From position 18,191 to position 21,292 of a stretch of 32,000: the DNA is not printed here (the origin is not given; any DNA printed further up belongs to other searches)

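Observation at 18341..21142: Mrr-nuclease / STAND NTPase / winged-helix 933-aa protein in a low-GC island: candidate single-gene (Avs-like) defence system with an unrecognised C-terminal sensor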

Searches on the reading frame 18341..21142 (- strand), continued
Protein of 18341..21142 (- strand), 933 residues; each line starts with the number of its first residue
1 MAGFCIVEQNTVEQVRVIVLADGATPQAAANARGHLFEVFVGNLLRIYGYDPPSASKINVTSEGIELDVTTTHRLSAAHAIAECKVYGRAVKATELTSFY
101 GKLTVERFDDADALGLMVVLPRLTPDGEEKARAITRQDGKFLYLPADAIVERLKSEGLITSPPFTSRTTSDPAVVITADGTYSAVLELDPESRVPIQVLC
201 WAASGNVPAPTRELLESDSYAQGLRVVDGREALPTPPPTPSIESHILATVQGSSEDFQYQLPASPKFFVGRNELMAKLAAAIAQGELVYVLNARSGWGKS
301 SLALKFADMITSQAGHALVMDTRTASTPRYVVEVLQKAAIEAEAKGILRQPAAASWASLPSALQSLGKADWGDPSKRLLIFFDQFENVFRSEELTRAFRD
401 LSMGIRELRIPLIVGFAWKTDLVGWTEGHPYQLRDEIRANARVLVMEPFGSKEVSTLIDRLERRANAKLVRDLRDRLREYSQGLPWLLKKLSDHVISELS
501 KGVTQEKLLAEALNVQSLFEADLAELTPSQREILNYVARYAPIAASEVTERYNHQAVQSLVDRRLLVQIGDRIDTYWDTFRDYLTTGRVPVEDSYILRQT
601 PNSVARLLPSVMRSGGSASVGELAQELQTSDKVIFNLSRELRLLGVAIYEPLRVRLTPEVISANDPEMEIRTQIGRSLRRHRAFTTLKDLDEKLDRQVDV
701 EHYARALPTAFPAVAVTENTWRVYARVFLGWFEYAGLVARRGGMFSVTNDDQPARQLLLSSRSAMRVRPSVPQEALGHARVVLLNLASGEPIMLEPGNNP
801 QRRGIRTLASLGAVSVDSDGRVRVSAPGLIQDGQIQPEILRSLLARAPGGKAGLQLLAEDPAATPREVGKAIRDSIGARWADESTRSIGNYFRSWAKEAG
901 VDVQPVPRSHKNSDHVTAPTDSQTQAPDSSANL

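Call 48: search_solved_structures(query=A2, max_evalue=10, show_alignments=3)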
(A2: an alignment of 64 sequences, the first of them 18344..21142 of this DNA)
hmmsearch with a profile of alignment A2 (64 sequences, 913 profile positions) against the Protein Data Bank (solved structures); distinct sequences matched with E-value up to 10: 3.
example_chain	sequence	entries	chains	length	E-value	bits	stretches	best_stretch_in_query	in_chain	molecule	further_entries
1y88_A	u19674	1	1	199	0.0092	17.1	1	32-110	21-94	Hypothetical protein AF1548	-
9g6k_UF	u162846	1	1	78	0.18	12.8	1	363-387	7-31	bL32m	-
9i05_Av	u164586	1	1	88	0.22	12.5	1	363-387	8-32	bL32m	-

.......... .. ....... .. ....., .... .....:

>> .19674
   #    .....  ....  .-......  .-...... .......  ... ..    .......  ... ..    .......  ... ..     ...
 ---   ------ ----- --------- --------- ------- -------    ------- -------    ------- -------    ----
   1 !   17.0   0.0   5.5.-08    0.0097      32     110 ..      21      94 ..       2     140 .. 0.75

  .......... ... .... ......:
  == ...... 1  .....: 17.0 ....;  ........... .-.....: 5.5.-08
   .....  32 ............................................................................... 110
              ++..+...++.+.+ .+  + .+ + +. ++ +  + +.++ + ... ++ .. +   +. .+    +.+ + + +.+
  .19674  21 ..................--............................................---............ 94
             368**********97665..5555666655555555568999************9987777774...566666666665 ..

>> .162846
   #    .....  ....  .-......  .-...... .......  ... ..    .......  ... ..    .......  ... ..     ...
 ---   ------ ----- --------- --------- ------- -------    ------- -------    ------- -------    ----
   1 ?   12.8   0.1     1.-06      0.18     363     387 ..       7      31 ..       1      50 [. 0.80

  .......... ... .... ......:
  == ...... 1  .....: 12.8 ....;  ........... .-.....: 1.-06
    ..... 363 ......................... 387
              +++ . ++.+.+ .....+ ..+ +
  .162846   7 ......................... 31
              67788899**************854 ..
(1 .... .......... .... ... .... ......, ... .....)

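Call 57: find_encoding_contigs(protein=P0114, flank=10000, max_places=2)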
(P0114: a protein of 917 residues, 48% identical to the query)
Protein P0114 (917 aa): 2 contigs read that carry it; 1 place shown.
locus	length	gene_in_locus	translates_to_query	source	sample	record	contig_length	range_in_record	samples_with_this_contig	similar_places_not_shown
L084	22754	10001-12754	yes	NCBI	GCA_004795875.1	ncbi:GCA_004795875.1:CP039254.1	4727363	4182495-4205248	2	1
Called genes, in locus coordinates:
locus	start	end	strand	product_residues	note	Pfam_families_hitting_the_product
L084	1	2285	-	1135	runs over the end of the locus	-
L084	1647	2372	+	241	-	-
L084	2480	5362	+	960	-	PF00176:SNF2-rel_dom, PF00270:DEAD (weak), PF04851:ResIII, PF00271:Helicase_C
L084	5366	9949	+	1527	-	PF20473:MmeI_Mtase (weak), PF07669:Eco57I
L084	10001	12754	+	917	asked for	PF04471:Mrr_cat (weak), PF20703:nSTAND1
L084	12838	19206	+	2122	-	PF00270:DEAD, PF04851:ResIII (weak), PF00271:Helicase_C, PF09369:MZB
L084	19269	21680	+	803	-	PF03235:GmrSD_N, PF07510:GmrSD_C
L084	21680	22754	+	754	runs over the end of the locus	PF00580:UvrD-helicase, PF13245:AAA_19, PF13361:UvrD_C, PF13538:UvrD_C_2 (faint)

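Call 58: find_encoding_contigs(protein=P0079, flank=10000, max_places=1)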
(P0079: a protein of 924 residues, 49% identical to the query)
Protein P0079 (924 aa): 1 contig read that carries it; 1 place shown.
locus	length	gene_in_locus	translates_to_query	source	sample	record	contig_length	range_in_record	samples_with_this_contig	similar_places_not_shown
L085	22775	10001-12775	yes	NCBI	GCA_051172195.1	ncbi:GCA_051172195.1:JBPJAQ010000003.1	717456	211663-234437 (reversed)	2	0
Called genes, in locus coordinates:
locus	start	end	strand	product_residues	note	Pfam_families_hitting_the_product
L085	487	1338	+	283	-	PF01261:AP_endonuc_2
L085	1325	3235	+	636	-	PF02518:HATPase_c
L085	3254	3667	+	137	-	PF00072:Response_reg (faint)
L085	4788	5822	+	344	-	-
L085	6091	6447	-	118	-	-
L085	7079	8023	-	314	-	PF13391:HNH_2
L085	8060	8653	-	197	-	-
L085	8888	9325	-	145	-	-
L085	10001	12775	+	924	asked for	PF04471:Mrr_cat, PF14516:AAA_35 (weak), PF20703:nSTAND1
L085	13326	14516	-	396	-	PF14319:Zn_Tnp_IS91, PF04986:Y2_Tnp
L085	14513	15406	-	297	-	PF02899:Phage_int_SAM_1 (weak), PF13495:Phage_int_SAM_4, PF00589:Phage_integrase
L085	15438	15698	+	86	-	-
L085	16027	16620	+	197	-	-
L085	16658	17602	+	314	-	-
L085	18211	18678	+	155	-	-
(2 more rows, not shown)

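Call 59: find_encoding_contigs(protein=P0053, flank=10000, max_places=1)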
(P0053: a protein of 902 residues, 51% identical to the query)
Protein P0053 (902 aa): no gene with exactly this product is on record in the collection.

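Call 60: find_encoding_contigs(protein=P0110, flank=10000, max_places=1)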
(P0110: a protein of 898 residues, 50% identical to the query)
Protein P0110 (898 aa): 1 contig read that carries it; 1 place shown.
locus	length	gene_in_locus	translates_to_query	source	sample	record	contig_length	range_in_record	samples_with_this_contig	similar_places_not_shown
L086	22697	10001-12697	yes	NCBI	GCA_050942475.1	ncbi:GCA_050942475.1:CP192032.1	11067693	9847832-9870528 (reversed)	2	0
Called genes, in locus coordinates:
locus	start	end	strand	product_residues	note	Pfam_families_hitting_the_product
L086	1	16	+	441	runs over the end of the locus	PF00082:Peptidase_S8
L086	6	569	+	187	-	PF04542:Sigma70_r2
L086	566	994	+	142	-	-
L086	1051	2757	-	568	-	PF26113:GH16_XgeA, PF00652:Ricin_B_lectin, PF14200:RicinB_lectin_2, PF00652:Ricin_B_lectin, PF14200:RicinB_lectin_2, PF00652:Ricin_B_lectin, PF14200:RicinB_lectin_2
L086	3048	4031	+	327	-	PF00535:Glycos_transf_2, PF13641:Glyco_tranf_2_3 (weak)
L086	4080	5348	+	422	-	PF04188:Mannosyl_trans2 (weak), PF09594:GT87 (weak)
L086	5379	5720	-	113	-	-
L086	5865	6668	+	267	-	-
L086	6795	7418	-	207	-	PF08843:AbiEii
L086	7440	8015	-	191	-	-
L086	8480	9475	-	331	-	-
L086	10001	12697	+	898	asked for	PF04471:Mrr_cat (faint), PF14516:AAA_35 (faint), PF20703:nSTAND1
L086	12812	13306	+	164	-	PF00334:NDK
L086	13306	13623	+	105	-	-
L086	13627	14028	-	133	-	PF00293:NUDIX, PF14815:NUDIX_4 (weak)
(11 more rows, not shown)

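Call 63: search_protein_families(library=pfam, alignment_id=A1, max_evalue=0.1)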
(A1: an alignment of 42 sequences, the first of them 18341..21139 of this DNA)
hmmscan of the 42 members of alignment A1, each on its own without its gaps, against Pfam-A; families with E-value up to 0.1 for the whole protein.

A. member 1, window:18341-21139:- (932 aa): 7 families
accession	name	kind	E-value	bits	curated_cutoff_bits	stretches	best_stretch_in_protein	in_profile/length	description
PF20703.3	nSTAND1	-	4.6e-12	46.7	27.1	1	263-477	12-216/379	Novel STAND NTPase 1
PF14516.12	AAA_35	-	0.00011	21.6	27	0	445-583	198-329/331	AAA-like domain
PF13191.12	AAA_16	-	0.00035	21.5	32.6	1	267-386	2-143/167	AAA ATPase domain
PF04471.18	Mrr_cat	-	0.0023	18.5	21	1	31-132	4-99/115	Restriction endonuclease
PF09821.14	AAA_assoc_C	-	0.018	16.1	27.6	1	621-738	2-117/119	C-terminal AAA-associated domain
PF13401.12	AAA_22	-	0.02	15.7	27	0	284-401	4-108/130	AAA domain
PF12802.13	MarR_2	-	0.076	13.6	27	0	525-562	3-43/61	MarR family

B. families by the number of members that match (of 42 scanned): 24 families
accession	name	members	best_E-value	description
PF04471.18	Mrr_cat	42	2.6e-10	Restriction endonuclease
PF13191.12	AAA_16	41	4.6e-07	AAA ATPase domain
PF20703.3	nSTAND1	40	6.8e-15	Novel STAND NTPase 1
PF14516.12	AAA_35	29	1.6e-07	AAA-like domain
PF13401.12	AAA_22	26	0.00032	AAA domain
PF13481.12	AAA_25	10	0.00058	AAA domain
PF13635.12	DUF4143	9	0.0013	Domain of unknown function (DUF4143)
PF09821.14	AAA_assoc_C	4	0.0074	C-terminal AAA-associated domain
PF12802.13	MarR_2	3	0.00011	MarR family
PF09140.17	MipZ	3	0.0027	ATPase MipZ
PF01527.26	HTH_Tnp_1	3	0.006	Transposase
PF01656.29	CbiA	3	0.0079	CobQ/CobB/MinD/ParA nucleotide binding domain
PF09339.16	HTH_IclR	3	0.012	IclR helix-turn-helix domain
PF13156.12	Mrr_cat_2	2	0.09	Restriction endonuclease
PF24336.1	DUF7504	1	0.0099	Family of unknown function (DUF7504)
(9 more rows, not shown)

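Call 66: search_protein_families(library=padloc, alignment_id=A4, max_evalue=1e-8)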
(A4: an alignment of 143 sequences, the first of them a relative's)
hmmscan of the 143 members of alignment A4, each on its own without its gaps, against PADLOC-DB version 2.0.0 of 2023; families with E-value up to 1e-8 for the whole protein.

A. member 1, L001:8234-9802:- (523 aa): 58 families (the best 25 are shown)
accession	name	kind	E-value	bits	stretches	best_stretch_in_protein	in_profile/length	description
PDLC04235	PDC-M01A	-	8.8e-189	626.6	1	15-512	17-507/510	-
PDLC00282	PtuA1|PtuA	-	1.1e-171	570.2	1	18-512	20-517/520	AAA ATPase domain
PDLC04236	PDC-M01A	-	1.2e-143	476.8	1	123-511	3-385/388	-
PDLC04244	PDC-M01A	-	2.4e-84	281.8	1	15-508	19-478/482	-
PDLC04243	PDC-M01A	-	9.3e-67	223.8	1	69-510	87-529/537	-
PDLC04239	PDC-M01A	-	1.1e-42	144.2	2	354-509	389-544/552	-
PDLC04238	PDC-M01A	-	3.7e-42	142.8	2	353-496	406-549/564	-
PDLC04240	PDC-M01A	-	3.1e-35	119.8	1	16-462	171-591/639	-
PDLC04237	PDC-M01A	-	1.8e-30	104.1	1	343-479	404-542/586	-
PDLC04242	PDC-M01A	-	4.9e-28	95.7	1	349-500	398-552/566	-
PDLC04241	PDC-M01A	-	6.4e-25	85.8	1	354-495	276-417/435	-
PDLC00283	PtuA1|PtuA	-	1.9e-22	78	2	352-441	274-365/448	AAA ATPase domain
PDLC02980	AriA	-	2.6e-18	65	1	197-421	1-303/304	-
PDLC00266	PtuA1|PtuA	-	3.5e-18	64.1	1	354-433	312-392/483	AAA ATPase domain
PDLC00271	PtuA1|PtuA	-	7.5e-17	60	1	371-476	274-373/421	AAA ATPase domain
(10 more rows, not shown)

B. families by the number of members that match (of 143 scanned): 105 families (the first 25 are shown)
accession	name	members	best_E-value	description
PDLC04899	PDC-S07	4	3.4e-12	-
PDLC04140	mad8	3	1.2e-12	mads_8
PDLC04134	mad2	2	8.5e-20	mads_2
PDLC04138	mad6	2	3.6e-10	mads_6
PDLC04235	PDC-M01A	1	8.8e-189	-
PDLC00282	PtuA1|PtuA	1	1.1e-171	AAA ATPase domain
PDLC04236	PDC-M01A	1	1.2e-143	-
PDLC02374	dGTPase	1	5.2e-114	-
PDLC04244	PDC-M01A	1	2.4e-84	-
PDLC04264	PDC-M01B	1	4.8e-83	-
PDLC04248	PDC-M01B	1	1.7e-68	-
PDLC04243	PDC-M01A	1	9.3e-67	-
PDLC04256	PDC-M01B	1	3.3e-59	-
PDLC04259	PDC-M01B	1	4.9e-51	-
PDLC04251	PDC-M01B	1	3.4e-48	-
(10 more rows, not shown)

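Call 68: search_protein_families(library=padloc, alignment_id=A5, max_evalue=1e-8)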
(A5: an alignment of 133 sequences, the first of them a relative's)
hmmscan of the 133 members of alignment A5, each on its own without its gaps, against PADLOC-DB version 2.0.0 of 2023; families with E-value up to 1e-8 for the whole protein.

A. member 1, L028:5143-6285:+ (381 aa): 0 families

B. families by the number of members that match (of 133 scanned): 223 families (the first 25 are shown)
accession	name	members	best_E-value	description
PDLC04134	mad2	3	6e-42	mads_2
PDLC04140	mad8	3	1.8e-17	mads_8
PDLC03018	MTase_I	2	1.3e-81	Type I methyltransferase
PDLC03218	MTase_II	2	1.2e-75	Type II methyltransferase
PDLC03318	MTase_II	2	1.8e-74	Type II methyltransferase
PDLC03021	MTase_I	2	1.4e-61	Type I methyltransferase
PDLC03026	MTase_I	2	2.1e-44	Type I methyltransferase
PDLC03624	REase_MTase_IIG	2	1.2e-35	Type IIG restriction enzyme-methyltransferase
PDLC03025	MTase_I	2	4.2e-35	Type I methyltransferase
PDLC02521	PglX|PglXI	2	2.7e-30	PglX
PDLC02525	PglX|PglXI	2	1.8e-26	PglX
PDLC03600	REase_MTase_IIG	2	2e-26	Type IIG restriction enzyme-methyltransferase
PDLC03348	MTase_II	2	1.1e-23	Type II methyltransferase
PDLC02527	PglX|PglXI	2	8.2e-23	PglX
PDLC03248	MTase_II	2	4.6e-17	Type II methyltransferase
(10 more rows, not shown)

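Call 81: search_dna_similar(query=window:18344-21142:-, collection=plasmids, mode=protein, max_rows=25)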
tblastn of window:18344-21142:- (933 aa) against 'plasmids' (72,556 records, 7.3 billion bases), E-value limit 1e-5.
Records with a match: 15; places in all: 16; records where one place covers at least 80% of the query: 2.
Best place of each record, by identity: <60% 15.
By first word of the organism name: Acinetobacter 4; Enterobacter 3; Rhodococcus 1; Burkholderia 1; Fuscovulum 1; Chryseobacterium 1; Streptomyces 1; Salmonella 1; Allocoleopsis 1; Nostoc 1.
By predicted mobility (MOB-suite, as given by PLSDB): non-mobilizable 9; mobilizable 4; conjugative 2.
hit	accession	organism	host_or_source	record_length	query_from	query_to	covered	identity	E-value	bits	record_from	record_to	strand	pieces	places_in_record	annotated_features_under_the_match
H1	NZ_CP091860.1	Rhodococcus erythropolis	-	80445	302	904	65%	43.7%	8e-138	463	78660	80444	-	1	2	none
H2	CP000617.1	Burkholderia vietnamiensis G4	-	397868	5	897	96%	25.6%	1e-59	231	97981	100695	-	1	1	restriction endonuclease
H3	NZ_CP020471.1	Fuscovulum blasticum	cell culture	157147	33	895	92%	23.1%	9e-44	181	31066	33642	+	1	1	AAA family ATPase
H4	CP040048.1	Acinetobacter baumannii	Homo sapiens,blood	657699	24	738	75%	27.5%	7e-57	249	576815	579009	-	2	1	none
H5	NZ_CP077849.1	Acinetobacter baumannii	Homo sapiens,Rectal swab_P28_BU14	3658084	24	738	77%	26.9%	6e-62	238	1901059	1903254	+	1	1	none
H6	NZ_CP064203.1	Acinetobacter baumannii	Homo sapiens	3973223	24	738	77%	26.9%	6e-62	238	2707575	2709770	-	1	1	none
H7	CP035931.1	Acinetobacter baumannii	Homo sapiens,blood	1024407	24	738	77%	26.4%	8e-56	218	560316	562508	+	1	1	none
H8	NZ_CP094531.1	Chryseobacterium oryzae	Single cell,Andong Sikhe (Andong rice ...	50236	18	737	77%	25.9%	1e-58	227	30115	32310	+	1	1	ATP-binding protein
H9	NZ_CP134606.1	Streptomyces sp. ITFR-21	Ips typographus,whole organism,Ips ...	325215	225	812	63%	27.5%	4e-35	153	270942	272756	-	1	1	restriction endonuclease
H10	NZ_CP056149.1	Enterobacter roggenkampii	culture,Wastewater effluent sample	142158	74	642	61%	24.0%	5e-32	143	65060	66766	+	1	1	hypothetical protein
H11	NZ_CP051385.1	Salmonella enterica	turkey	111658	74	646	60%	24.4%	7e-28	152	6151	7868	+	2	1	hypothetical protein (x2)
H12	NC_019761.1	Allocoleopsis franciscana PCC 7113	-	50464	222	741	56%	22.1%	4e-21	107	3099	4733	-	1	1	hypothetical protein | ATP-binding protein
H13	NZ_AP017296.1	Nostoc sp. NIES-3756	-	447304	242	741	54%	22.0%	2e-22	112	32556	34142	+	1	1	ATP-binding protein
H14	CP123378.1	Enterobacter ludwigii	Homo sapiens,rectal screening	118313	376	732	38%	23.6%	1e-19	103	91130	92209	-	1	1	none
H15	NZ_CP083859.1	Enterobacter kobei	Homo sapiens,sputum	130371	451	732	30%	24.1%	7e-14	84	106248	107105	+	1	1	hypothetical protein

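Call 82: search_dna_similar(query=window:18344-21142:-, collection=phages, mode=protein, max_rows=15)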
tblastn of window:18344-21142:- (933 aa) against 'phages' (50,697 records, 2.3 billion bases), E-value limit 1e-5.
No match.
